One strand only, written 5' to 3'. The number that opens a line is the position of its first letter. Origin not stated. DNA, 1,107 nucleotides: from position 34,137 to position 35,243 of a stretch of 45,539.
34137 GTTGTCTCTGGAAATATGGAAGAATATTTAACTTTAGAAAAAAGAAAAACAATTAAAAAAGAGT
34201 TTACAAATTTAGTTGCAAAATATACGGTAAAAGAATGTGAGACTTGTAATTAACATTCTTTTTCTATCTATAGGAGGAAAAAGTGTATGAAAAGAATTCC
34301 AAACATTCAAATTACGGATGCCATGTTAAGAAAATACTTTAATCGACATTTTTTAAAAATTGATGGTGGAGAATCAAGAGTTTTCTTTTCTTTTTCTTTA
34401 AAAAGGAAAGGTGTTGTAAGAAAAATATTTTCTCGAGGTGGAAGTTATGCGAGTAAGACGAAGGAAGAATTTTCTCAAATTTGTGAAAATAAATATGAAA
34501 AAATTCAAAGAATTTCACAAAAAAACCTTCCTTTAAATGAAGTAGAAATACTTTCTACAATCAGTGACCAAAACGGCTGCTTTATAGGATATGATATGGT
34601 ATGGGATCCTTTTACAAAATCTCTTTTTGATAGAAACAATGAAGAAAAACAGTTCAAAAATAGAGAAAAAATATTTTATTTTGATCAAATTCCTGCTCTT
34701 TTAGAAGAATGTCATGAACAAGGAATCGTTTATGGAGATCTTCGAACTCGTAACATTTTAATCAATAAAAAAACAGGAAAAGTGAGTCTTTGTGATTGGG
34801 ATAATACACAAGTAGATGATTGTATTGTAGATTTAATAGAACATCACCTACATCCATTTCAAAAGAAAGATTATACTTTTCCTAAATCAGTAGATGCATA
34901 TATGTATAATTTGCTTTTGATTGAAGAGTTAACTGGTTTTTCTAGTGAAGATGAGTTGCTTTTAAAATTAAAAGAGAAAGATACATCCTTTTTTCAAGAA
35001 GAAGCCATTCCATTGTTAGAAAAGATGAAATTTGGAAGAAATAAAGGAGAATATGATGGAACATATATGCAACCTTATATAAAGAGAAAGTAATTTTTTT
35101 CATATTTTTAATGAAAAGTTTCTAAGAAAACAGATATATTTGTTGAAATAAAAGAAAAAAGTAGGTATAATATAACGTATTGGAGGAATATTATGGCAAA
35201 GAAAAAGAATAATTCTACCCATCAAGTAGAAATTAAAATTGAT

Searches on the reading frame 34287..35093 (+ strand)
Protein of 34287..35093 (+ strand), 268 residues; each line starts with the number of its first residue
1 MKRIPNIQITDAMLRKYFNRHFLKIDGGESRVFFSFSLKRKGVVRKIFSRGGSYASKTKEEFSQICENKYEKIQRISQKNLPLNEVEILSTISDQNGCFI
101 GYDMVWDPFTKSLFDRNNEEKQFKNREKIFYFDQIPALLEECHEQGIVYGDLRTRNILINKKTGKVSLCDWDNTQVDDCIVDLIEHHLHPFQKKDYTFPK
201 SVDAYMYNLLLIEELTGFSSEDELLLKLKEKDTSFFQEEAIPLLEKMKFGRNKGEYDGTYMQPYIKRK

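Call 81: search_protein_families(library=pfam, proteins=[window:34287-35093:+], max_evalue=0.001)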
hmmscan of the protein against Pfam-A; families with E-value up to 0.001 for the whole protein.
window:34287-35093:+ (268 aa): 2 families
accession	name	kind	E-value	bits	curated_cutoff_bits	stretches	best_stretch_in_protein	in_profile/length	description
PF00069.31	Pkinase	-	1.9e-10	41.1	31.7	1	84-172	59-143/263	Protein kinase domain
PF01636.29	APH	-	1.9e-05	25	23.2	1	114-185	132-208/239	Phosphotransferase enzyme family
